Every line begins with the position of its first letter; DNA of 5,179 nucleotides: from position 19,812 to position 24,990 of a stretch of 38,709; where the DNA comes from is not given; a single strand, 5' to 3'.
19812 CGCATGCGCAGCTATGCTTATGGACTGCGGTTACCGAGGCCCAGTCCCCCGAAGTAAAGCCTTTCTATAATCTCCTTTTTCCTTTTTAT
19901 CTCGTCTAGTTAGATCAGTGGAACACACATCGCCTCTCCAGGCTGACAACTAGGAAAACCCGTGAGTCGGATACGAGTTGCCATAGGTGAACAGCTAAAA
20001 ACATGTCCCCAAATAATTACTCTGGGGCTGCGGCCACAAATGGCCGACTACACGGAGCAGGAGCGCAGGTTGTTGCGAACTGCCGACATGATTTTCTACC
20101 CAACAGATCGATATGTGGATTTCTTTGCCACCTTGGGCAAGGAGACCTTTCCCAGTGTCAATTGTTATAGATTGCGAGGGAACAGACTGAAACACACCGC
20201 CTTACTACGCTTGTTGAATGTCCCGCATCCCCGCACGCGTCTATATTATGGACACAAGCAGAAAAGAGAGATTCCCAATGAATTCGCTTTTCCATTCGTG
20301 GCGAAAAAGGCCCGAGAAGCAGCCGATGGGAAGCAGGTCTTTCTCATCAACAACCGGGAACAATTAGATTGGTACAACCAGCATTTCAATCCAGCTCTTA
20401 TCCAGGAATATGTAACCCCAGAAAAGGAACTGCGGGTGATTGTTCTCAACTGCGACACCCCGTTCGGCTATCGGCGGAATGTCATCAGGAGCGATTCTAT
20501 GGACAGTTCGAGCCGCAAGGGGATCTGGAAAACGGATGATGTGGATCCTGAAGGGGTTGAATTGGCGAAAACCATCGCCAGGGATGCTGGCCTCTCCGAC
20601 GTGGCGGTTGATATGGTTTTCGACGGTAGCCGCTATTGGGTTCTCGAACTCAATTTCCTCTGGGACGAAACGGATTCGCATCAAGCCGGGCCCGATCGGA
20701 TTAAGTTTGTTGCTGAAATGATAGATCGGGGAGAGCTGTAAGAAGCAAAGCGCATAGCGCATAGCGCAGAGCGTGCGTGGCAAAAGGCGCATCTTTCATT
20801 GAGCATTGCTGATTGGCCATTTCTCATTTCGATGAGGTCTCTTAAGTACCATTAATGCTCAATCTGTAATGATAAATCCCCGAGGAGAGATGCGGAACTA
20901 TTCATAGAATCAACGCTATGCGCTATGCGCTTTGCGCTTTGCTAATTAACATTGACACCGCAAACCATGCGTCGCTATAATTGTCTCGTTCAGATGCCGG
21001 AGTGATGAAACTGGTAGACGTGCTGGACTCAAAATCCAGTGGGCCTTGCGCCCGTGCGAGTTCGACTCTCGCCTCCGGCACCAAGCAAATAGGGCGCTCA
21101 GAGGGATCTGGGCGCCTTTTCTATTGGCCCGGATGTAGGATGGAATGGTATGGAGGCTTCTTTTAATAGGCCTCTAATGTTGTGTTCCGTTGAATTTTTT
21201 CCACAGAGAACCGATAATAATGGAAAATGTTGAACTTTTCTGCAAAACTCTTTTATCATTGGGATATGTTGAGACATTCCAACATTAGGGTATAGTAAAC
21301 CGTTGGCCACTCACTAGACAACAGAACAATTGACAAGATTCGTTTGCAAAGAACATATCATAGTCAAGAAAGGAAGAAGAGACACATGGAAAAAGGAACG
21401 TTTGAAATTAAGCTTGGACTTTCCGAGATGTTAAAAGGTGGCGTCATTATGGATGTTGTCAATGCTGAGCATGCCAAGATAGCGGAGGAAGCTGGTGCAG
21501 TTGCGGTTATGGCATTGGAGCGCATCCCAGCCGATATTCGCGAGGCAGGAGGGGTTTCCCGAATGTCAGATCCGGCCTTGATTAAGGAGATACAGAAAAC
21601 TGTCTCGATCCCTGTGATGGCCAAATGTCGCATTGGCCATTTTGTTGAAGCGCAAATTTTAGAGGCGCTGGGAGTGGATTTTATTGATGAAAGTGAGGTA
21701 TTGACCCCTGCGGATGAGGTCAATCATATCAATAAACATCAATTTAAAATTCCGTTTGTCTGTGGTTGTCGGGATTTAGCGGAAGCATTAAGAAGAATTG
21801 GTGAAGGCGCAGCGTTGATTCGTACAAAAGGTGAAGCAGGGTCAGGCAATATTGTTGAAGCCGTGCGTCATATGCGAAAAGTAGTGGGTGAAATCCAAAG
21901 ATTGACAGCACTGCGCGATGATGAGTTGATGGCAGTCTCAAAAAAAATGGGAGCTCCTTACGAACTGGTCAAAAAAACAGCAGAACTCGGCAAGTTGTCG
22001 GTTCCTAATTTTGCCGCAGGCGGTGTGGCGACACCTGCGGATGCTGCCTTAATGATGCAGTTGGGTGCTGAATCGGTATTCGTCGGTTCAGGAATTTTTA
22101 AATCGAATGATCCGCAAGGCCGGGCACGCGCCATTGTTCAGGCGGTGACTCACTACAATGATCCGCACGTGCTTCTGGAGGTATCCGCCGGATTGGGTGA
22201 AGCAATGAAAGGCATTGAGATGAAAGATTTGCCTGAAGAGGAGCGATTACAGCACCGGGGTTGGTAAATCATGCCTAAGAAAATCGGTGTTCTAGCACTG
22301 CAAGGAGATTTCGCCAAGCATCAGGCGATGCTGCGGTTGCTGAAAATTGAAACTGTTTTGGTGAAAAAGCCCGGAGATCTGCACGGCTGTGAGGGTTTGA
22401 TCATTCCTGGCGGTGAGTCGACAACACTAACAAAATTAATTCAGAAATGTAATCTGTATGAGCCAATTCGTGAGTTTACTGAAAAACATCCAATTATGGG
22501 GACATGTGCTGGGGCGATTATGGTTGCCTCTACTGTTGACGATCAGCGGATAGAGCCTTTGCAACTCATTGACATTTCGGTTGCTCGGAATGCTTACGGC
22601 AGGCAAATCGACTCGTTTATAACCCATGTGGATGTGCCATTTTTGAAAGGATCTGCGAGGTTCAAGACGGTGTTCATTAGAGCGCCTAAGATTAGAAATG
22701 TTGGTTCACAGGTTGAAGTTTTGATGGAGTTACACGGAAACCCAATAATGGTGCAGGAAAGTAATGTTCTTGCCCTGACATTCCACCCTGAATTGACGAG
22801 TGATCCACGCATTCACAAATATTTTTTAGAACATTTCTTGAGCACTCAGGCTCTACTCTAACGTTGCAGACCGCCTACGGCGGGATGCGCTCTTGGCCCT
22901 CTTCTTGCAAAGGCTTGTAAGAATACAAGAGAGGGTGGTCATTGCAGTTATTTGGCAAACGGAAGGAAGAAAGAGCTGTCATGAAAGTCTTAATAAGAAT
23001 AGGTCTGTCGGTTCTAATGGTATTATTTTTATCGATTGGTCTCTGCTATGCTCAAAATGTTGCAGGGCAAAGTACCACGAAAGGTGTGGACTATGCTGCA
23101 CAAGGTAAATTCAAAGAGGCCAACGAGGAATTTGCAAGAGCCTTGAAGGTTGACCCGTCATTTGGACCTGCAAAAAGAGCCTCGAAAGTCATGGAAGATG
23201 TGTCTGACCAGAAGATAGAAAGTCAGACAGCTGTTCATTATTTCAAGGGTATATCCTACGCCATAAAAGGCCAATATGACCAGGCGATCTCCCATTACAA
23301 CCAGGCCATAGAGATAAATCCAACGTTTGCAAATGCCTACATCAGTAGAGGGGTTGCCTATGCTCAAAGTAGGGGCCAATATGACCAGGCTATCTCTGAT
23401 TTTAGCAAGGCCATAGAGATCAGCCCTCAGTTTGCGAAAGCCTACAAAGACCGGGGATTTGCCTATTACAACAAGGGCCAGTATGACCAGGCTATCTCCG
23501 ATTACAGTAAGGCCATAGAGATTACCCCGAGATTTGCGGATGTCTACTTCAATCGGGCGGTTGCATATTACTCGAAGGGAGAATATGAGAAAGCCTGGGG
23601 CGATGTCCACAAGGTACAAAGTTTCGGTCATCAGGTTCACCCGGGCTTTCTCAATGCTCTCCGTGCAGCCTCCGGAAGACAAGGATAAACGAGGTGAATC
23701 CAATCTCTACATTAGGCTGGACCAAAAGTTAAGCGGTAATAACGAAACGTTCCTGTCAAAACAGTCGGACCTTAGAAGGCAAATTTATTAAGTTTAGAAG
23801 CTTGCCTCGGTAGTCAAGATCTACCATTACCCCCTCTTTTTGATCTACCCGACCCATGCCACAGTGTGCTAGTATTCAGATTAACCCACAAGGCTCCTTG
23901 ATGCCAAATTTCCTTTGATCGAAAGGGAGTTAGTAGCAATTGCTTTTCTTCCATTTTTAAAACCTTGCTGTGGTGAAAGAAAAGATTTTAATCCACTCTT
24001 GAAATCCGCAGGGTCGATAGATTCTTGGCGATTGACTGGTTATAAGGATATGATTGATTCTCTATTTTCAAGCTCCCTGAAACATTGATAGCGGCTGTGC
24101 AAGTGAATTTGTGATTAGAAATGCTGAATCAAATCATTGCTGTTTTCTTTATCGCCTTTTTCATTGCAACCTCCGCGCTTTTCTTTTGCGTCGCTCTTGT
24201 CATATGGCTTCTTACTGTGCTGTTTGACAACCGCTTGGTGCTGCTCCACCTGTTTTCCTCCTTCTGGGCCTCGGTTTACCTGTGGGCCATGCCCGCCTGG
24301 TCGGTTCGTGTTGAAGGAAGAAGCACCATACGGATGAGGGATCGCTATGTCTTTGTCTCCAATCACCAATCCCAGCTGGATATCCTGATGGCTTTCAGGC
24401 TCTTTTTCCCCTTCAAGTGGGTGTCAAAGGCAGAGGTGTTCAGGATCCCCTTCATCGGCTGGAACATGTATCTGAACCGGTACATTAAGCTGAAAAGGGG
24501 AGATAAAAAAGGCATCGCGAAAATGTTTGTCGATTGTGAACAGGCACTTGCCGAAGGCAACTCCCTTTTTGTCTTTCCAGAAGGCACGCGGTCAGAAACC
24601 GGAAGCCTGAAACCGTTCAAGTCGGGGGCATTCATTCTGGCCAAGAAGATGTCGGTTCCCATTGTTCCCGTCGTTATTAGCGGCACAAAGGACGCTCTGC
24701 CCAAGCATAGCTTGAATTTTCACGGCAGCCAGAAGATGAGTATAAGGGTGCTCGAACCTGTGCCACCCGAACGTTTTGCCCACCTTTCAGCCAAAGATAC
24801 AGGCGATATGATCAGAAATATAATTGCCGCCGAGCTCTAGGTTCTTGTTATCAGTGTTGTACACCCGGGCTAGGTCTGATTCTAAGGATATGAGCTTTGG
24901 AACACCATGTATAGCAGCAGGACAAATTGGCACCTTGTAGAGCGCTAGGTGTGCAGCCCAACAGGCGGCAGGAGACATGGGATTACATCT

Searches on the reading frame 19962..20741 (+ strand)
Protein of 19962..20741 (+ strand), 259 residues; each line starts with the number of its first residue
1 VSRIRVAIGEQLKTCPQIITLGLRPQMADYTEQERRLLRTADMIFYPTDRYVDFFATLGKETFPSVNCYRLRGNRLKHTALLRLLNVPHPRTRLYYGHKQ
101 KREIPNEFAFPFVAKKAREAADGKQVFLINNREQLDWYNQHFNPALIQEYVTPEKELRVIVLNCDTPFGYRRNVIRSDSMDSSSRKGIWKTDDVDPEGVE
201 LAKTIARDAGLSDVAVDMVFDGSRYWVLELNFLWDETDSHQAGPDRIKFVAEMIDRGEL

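Call 17: search_protein_families(library=pfam, proteins=[window:19962-20741:+])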
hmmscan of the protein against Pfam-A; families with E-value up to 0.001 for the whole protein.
window:19962-20741:+ (259 aa): 2 families
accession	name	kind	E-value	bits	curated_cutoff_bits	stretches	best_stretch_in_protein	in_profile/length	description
PF08443.16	RimK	-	1.9e-08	34.6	21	1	74-231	3-164/188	RimK-like ATP-grasp domain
PF02222.28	ATP-grasp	-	0.00026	21.1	27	1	85-162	6-87/179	ATP-grasp domain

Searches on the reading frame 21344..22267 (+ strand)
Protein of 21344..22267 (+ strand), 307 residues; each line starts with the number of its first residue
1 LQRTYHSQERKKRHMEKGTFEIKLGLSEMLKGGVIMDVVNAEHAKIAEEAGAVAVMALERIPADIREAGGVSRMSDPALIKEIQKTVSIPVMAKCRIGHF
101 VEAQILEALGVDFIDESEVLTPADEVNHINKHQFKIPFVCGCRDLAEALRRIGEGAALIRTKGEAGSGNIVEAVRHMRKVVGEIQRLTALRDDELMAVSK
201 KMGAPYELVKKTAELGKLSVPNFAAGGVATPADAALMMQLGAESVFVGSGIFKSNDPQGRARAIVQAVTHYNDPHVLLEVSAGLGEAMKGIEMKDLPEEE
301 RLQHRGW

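Call 17: search_protein_families(library=pfam, proteins=[window:21344-22267:+])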
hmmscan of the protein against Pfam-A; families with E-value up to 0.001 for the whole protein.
window:21344-22267:+ (307 aa): 4 families
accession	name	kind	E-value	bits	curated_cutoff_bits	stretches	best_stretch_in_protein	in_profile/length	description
PF01680.23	SOR_SNZ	-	7.2e-107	356.3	27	1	20-225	2-207/207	SOR/SNZ family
PF05690.20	ThiG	-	4.2e-08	33.3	23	1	217-269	173-225/247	Thiazole biosynthesis protein ThiG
PF03060.21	NMO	-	0.00079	19.3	28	0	218-255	192-229/331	Nitronate monooxygenase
PF04131.20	NanE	-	0.00096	18.8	27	0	205-253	133-178/192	Putative N-acetylmannosamine-6-phosphate epimerase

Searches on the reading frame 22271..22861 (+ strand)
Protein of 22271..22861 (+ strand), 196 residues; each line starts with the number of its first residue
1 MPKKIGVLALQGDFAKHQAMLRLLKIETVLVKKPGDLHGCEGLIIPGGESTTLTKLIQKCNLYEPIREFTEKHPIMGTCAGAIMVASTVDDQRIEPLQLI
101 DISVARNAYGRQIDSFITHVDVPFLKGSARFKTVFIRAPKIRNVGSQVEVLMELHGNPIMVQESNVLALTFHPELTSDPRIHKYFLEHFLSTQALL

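Call 18: search_protein_families(library=pfam, proteins=[window:22271-22861:+])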
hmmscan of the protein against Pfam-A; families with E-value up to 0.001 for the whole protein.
window:22271-22861:+ (196 aa): 3 families
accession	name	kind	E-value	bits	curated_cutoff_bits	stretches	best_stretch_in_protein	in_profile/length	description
PF01174.25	SNO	-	6.8e-55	186.3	27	1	7-189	1-186/188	SNO glutamine amidotransferase family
PF07685.20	GATase_3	-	3.8e-06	27.1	27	1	26-119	25-129/196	CobB/CobQ-like glutamine amidotransferase domain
PF03575.23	Peptidase_S51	-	2.6e-05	24.4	23.9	1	36-92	78-136/206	Peptidase family S51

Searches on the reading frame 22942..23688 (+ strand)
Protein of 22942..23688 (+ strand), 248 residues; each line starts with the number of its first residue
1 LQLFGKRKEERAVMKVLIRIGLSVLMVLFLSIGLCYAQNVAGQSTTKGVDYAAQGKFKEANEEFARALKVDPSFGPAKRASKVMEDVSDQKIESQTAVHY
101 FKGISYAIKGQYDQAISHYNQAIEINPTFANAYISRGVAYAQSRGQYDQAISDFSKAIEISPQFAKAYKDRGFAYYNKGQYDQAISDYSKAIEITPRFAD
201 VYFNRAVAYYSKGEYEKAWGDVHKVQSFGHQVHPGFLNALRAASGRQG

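Call 18: search_protein_families(library=pfam, proteins=[window:22942-23688:+])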
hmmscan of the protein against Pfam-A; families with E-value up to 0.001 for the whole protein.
window:22942-23688:+ (248 aa): 22 families
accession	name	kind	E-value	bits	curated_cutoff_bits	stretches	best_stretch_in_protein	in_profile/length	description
PF13414.12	TPR_11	-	5e-39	132.2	26.8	3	174-213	3-42/42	TPR repeat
PF00515.34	TPR_1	-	2e-38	129.1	27.8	4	165-197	1-33/34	Tetratricopeptide repeat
PF07719.23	TPR_2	-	1.9e-35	118.5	27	3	165-197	1-33/34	Tetratricopeptide repeat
PF13431.12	TPR_17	-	1.8e-25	87.4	24.4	3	118-151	1-33/34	Tetratricopeptide repeat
PF13181.12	TPR_8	-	3.1e-25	86.6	25.7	3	98-128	3-33/34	Tetratricopeptide repeat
PF13432.12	TPR_16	-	5.1e-20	72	32.7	2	174-218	6-50/65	Tetratricopeptide repeat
PF14559.12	TPR_19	-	1.7e-18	67.1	25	2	144-185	4-45/68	Tetratricopeptide repeat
PF13424.12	TPR_12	-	5.5e-18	65.4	30.1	3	99-162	6-76/77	Tetratricopeptide repeat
PF13428.12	TPR_14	-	9.3e-15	54.1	23.5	0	166-206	2-42/44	Tetratricopeptide repeat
PF13371.12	TPR_9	-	2.8e-13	50.1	35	1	162-201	26-65/73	Tetratricopeptide repeat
PF13174.12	TPR_6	-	1.4e-11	44.6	26.3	0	172-193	7-28/33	Tetratricopeptide repeat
PF24575.1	TPR_Slam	-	2.6e-11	44.3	35.2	0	172-218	54-100/104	Surface lipoprotein assembly modifier, N-terminal TPR repeats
PF10516.15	SHNi-TPR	-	5.4e-09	35.9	21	0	179-194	15-30/38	SHNi-TPR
PF13374.12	TPR_10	-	7.8e-09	35.7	27.5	0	172-194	9-31/42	Tetratricopeptide repeat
PF25575.1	TPR_BSK1_C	-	1.2e-07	32.1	42.2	0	169-233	46-111/118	Serine/threonine-protein kinase BSK1-like, TPR repeats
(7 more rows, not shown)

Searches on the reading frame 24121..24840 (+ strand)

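Call 18: search_protein_families(library=pfam, proteins=[window:24121-24840:+])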
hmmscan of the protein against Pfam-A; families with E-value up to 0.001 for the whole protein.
window:24121-24840:+ (239 aa): 1 family
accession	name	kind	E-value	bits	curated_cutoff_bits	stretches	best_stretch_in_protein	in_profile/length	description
PF01553.26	Acyltransferase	-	3.2e-30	105.1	23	1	62-187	2-132/132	Acyltransferase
